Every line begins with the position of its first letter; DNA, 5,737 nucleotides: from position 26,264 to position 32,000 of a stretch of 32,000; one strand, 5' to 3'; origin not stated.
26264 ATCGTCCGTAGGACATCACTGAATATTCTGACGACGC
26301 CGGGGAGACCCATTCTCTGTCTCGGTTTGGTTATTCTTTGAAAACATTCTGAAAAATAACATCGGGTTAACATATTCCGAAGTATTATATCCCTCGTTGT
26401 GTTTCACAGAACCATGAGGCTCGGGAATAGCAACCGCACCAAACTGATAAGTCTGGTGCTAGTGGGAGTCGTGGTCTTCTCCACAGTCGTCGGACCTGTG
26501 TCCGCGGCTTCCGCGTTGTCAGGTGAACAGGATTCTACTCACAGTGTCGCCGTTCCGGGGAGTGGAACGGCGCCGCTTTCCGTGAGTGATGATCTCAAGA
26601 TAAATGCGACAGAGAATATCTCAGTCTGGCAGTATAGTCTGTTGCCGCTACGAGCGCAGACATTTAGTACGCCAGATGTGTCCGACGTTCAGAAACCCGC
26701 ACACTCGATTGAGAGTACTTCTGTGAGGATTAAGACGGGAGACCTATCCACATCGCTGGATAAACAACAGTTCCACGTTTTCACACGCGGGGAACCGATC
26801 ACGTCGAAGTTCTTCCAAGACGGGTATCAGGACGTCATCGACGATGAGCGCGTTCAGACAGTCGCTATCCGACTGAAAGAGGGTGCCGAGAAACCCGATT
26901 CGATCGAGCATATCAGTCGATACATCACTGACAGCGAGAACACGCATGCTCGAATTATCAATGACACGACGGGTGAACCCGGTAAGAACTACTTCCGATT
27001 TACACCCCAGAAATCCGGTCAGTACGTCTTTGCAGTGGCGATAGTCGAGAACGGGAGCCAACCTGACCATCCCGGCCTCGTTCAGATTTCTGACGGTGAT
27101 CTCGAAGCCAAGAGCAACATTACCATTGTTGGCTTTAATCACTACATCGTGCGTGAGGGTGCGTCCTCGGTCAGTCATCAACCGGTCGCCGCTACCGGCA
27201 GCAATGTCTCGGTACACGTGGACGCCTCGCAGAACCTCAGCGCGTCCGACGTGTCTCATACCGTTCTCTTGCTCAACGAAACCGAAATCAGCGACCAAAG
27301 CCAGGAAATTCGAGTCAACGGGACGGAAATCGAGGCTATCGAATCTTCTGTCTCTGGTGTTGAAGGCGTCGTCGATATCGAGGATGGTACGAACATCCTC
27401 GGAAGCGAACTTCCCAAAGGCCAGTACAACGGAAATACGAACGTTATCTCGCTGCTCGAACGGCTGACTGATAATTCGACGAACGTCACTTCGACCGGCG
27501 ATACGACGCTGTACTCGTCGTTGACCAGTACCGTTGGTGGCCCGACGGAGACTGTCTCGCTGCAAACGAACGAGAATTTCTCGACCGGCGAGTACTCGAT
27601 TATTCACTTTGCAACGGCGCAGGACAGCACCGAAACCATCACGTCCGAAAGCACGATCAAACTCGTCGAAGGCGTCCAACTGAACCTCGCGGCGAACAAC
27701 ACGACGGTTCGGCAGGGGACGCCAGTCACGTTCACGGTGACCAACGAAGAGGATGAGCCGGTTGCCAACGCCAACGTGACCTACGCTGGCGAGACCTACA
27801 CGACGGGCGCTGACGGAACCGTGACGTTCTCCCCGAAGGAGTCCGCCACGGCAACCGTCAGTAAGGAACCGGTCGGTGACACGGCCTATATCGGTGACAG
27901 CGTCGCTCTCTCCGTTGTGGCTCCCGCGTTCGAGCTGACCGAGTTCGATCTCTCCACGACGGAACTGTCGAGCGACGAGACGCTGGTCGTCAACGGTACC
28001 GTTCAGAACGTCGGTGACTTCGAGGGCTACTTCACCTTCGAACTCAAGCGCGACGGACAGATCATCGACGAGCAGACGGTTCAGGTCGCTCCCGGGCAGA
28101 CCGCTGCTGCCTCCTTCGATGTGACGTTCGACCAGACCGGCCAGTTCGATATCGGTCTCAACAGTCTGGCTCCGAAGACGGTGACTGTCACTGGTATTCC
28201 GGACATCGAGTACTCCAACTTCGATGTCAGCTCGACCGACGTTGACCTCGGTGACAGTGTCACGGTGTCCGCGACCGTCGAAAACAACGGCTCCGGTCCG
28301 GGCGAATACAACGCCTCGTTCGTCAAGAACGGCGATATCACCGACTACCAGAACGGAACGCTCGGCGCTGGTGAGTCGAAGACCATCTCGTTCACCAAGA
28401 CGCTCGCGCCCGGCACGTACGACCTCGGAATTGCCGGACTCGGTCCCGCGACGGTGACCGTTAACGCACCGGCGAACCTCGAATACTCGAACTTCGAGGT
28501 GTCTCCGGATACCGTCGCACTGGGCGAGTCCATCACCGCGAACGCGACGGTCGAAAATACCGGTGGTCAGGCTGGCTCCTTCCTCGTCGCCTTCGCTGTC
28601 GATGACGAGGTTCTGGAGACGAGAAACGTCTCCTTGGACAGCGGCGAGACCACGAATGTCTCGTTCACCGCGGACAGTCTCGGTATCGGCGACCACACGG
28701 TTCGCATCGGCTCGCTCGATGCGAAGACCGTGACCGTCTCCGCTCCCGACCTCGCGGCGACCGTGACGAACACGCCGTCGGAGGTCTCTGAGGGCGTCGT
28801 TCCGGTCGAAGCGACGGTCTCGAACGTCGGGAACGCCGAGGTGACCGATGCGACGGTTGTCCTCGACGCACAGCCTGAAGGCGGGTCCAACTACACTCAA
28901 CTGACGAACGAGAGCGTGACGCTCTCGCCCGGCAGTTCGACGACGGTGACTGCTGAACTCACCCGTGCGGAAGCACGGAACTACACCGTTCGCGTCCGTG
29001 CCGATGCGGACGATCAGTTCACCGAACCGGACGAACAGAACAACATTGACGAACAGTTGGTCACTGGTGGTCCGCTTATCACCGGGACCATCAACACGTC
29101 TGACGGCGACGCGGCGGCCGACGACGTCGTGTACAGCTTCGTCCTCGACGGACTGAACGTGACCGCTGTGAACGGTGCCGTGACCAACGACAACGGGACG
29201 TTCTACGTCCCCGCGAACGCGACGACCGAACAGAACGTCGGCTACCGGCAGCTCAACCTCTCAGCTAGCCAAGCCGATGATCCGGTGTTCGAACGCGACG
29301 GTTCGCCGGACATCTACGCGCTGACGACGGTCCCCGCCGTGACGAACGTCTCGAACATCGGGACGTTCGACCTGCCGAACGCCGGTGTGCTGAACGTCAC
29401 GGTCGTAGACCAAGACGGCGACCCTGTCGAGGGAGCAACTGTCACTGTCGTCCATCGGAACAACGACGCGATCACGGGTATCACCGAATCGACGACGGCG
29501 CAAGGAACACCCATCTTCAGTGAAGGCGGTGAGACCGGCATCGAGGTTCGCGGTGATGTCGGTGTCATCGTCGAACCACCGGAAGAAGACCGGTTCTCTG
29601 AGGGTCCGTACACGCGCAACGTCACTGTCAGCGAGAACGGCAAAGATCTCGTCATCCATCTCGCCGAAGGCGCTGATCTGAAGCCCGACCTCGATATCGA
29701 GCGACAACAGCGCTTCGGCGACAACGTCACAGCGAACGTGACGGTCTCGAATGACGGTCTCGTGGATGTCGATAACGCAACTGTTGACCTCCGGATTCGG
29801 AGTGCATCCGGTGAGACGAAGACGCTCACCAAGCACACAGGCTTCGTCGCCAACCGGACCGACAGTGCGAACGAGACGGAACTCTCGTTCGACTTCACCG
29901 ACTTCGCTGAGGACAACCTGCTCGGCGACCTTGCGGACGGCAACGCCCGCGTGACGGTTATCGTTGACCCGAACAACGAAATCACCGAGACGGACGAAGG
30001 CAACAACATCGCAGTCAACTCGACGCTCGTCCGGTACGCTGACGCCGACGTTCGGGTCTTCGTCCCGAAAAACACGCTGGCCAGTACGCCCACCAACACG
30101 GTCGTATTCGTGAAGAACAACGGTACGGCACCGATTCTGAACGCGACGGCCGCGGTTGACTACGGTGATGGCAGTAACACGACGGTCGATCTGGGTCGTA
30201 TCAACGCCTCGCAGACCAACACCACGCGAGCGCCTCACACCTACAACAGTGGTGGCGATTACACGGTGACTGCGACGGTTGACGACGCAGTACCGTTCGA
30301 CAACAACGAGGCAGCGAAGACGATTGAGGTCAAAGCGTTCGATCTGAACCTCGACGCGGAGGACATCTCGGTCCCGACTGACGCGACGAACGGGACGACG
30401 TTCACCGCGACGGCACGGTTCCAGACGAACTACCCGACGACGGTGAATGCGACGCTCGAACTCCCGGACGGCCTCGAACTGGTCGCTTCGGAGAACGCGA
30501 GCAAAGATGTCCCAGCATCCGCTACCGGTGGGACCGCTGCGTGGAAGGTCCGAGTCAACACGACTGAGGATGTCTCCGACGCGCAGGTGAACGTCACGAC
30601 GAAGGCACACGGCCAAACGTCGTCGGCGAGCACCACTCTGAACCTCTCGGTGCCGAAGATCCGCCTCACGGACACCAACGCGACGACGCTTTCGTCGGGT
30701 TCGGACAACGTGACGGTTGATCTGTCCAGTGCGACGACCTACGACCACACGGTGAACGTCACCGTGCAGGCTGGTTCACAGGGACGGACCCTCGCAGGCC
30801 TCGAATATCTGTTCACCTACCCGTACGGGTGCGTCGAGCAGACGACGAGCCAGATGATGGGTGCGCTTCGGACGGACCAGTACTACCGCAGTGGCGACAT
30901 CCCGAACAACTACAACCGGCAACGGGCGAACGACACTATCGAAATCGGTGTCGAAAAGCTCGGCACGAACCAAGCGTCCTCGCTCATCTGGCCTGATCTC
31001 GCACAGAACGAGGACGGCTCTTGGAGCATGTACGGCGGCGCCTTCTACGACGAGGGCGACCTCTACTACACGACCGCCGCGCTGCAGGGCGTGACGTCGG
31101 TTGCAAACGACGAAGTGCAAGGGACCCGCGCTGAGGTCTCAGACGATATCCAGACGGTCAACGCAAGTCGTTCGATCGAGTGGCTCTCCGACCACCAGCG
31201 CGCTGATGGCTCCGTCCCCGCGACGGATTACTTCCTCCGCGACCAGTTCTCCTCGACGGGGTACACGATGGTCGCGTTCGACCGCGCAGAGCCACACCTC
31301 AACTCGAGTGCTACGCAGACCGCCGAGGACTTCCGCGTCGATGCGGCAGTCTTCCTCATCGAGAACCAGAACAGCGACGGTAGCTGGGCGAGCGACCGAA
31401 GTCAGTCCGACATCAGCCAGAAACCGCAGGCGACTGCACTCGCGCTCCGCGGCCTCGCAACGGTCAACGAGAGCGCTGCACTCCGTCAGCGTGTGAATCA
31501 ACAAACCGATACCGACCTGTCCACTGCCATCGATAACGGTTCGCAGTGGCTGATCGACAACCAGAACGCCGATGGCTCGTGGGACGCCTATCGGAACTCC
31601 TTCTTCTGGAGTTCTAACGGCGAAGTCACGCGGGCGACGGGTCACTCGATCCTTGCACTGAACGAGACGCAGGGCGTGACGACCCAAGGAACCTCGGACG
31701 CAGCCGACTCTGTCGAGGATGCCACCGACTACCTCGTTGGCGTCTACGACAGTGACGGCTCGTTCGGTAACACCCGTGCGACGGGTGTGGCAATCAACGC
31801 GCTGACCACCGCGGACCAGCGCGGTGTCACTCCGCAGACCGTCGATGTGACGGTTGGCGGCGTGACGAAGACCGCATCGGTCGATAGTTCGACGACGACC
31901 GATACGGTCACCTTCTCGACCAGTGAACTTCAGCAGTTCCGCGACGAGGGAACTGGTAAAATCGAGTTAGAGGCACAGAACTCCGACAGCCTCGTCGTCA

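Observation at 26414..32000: The largest gene in the window is missing from the ORF track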

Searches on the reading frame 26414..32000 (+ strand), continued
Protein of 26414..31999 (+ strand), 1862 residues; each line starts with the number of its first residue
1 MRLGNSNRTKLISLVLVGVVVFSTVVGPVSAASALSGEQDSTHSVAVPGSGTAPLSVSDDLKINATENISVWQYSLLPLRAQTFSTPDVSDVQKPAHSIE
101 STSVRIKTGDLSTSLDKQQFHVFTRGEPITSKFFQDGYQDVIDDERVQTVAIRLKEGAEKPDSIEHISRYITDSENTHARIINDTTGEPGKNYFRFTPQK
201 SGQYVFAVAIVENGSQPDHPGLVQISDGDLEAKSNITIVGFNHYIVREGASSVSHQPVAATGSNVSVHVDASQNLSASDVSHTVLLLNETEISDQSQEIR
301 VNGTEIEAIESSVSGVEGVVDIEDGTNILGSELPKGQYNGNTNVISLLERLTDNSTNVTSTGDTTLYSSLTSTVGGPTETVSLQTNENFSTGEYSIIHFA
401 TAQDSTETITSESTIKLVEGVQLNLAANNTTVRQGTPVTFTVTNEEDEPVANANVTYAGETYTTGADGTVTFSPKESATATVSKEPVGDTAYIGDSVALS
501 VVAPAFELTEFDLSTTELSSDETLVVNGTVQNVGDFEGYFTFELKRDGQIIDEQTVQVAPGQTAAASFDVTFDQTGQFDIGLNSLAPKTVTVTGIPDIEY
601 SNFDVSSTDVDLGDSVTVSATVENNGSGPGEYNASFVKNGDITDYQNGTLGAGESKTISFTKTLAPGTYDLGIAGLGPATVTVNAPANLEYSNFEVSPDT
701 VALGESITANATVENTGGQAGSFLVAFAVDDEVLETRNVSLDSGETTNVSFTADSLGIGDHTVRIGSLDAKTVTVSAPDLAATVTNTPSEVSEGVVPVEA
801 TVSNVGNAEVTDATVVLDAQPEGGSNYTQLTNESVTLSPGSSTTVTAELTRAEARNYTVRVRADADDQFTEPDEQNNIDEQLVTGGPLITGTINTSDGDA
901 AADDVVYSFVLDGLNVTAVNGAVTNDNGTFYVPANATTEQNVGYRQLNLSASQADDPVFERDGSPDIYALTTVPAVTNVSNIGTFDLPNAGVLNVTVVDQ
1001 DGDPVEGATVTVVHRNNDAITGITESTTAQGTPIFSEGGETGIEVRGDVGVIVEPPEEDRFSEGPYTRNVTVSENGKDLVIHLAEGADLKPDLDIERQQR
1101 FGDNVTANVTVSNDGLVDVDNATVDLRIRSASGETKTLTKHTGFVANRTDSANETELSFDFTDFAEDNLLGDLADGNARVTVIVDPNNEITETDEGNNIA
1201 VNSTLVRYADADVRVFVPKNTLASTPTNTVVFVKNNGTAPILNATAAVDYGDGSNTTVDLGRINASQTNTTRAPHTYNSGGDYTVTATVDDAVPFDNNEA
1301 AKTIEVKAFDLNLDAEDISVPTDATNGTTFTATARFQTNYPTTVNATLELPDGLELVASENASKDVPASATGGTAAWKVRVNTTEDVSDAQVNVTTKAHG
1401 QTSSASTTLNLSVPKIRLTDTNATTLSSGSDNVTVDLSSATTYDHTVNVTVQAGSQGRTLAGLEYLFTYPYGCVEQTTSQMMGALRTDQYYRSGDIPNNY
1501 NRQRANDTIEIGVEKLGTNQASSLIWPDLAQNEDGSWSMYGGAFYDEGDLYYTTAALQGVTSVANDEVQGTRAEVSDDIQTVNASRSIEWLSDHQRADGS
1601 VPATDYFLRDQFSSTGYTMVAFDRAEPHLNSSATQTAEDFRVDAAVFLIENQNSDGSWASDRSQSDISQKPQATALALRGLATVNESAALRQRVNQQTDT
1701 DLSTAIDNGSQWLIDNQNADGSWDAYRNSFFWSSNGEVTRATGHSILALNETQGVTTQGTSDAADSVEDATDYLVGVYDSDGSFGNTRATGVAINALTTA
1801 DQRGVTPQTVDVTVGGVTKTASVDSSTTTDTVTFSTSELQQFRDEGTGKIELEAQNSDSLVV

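Call 58: search_protein_families(library=pfam, alignment_id=A4, max_evalue=1)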
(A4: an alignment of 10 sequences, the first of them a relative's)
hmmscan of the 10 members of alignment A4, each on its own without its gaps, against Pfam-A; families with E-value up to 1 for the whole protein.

A. member 1, L005:15537-16778:+ (413 aa): 4 families
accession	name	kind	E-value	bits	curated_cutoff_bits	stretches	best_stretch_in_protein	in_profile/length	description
PF00404.24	Dockerin_1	-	1.7e-09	38.1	22.9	1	353-400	3-55/57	Dockerin type I domain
PF08308.17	PEGA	-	0.014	15.7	20.8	0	193-222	11-42/71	PEGA domain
PF13115.11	YtkA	-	0.036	15.1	25.9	0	40-70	2-31/85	YtkA-like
PF17973.7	bMG10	-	0.088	13.4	26.2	1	59-152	26-119/131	Bacterial Alpha-2-macroglobulin MG10 domain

B. families by the number of members that match (of 10 scanned): 29 families (the first 25 are shown)
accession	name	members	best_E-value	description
PF00404.24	Dockerin_1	7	2.9e-11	Dockerin type I domain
PF08308.17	PEGA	6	2.7e-07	PEGA domain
PF13620.12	CarboxypepD_reg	2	0.0014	Carboxypeptidase regulatory-like domain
PF00207.28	A2M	2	0.006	Alpha-2-macroglobulin family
PF15780.11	ASH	1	0.00055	Abnormal spindle-like microcephaly-assoc'd, ASPM-SPD-2-Hydin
PF02018.23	CBM_4_9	1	0.015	Carbohydrate binding domain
PF21226.3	MalQ_N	1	0.021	MalQ N-terminal beta sandwich domain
PF07760.16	DUF1616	1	0.034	Protein of unknown function (DUF1616)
PF13115.11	YtkA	1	0.036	YtkA-like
PF15980.10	ComGF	1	0.044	Putative Competence protein ComGF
PF23951.1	DUF7282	1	0.052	Domain of unknown function (DUF7282)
PF19347.4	DUF5925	1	0.052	Domain of unknown function (DUF5925)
PF18438.7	Glyco_hydro_38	1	0.061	Glycosyl hydrolases family 38 C-terminal domain 1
PF13715.12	CarbopepD_reg_2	1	0.074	CarboxypepD_reg-like domain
PF22544.2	HYDIN_VesB_CFA65-like_Ig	1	0.082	HYDIN/CFA65/VesB-like, Ig-like domain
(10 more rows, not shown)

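Call 64: find_encoding_contigs(protein=P0002, flank=8000, max_places=2)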
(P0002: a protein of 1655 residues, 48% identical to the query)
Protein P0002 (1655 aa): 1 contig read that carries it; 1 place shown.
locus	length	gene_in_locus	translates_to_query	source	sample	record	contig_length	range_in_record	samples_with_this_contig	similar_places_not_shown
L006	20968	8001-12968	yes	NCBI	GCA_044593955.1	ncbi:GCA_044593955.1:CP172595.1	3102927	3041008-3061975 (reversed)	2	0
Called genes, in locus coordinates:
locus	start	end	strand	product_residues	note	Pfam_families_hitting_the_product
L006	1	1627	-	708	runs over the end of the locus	-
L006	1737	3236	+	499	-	PF01882:DUF58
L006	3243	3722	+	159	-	PF26496:DUF8163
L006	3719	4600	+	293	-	PF25939:DUF7982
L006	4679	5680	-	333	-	PF00493:MCM (weak), PF20030:bpMoxR, PF05496:RuvB_N (faint), PF00004:AAA (weak), PF07726:AAA_3, PF07728:AAA_5, PF17863:AAA_lid_2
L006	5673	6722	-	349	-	PF09822:ABC_transp_aux (faint), PF14258:DUF4350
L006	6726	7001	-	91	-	PF26161:DUF8044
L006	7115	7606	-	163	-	PF26490:DUF8159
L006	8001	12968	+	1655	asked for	PF07705:CARDB (weak)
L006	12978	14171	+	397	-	PF00404:Dockerin_1 (weak)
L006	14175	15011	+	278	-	-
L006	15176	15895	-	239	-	PF13489:Methyltransf_23, PF03848:TehB (weak), PF01209:Ubie_methyltran (weak), PF01728:FtsJ (weak), PF13847:Methyltransf_31, PF08241:Methyltransf_11, PF08242:Methyltransf_12, PF13649:Methyltransf_25, +2 more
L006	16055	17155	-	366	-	-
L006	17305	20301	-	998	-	PF02687:FtsX, PF08308:PEGA (weak), PF13620:CarboxypepD_reg, PF02687:FtsX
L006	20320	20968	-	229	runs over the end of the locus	PF00005:ABC_tran, PF13304:AAA_21 (faint)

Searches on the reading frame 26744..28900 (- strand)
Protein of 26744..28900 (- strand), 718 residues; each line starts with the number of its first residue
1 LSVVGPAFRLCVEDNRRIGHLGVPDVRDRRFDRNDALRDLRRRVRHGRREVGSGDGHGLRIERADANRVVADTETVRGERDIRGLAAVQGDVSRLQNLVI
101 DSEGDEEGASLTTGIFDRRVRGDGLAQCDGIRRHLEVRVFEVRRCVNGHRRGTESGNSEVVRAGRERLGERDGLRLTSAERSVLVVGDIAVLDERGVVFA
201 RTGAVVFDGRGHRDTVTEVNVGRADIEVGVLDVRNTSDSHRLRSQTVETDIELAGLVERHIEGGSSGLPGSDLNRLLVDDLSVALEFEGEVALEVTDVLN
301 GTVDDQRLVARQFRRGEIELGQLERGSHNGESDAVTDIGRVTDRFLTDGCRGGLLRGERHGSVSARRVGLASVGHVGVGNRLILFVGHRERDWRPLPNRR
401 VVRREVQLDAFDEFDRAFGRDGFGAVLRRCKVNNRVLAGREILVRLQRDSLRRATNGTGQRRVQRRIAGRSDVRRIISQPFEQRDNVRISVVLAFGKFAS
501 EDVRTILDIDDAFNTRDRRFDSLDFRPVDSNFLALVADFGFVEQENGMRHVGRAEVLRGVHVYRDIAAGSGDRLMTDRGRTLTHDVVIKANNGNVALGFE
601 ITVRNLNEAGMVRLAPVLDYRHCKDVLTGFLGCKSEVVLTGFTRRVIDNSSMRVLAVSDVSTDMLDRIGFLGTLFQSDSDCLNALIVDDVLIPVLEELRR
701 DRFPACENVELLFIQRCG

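Call 65: search_protein_families(library=pfam, proteins=[window:26744-28900:-], max_evalue=0.1)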
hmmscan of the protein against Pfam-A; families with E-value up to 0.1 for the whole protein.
window:26744-28900:- (718 aa): 0 families
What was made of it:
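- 26744..28900 (-): Antisense shadow ORF (718 aa); not a gene. No Pfam match (call 65).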

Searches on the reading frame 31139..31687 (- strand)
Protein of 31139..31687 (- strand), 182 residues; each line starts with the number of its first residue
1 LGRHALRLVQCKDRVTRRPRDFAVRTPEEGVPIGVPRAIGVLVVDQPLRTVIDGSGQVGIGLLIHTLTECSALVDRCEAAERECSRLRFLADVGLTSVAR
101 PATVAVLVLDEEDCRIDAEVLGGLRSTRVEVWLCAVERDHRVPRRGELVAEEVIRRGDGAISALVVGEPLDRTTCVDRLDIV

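Call 65: search_protein_families(library=pfam, proteins=[window:31139-31687:-], max_evalue=0.1)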
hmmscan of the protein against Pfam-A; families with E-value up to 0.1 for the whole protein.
window:31139-31687:- (182 aa): 1 family
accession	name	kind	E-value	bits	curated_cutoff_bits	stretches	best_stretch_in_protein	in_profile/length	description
PF22626.3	LysX_preATP_grasp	-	0.0061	17.1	27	1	63-106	41-84/84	LysX preATP-grasp domain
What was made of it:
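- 31139..31687 (-): Antisense shadow ORF (182 aa); not a gene. Only one sub-threshold Pfam hit (call 65).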
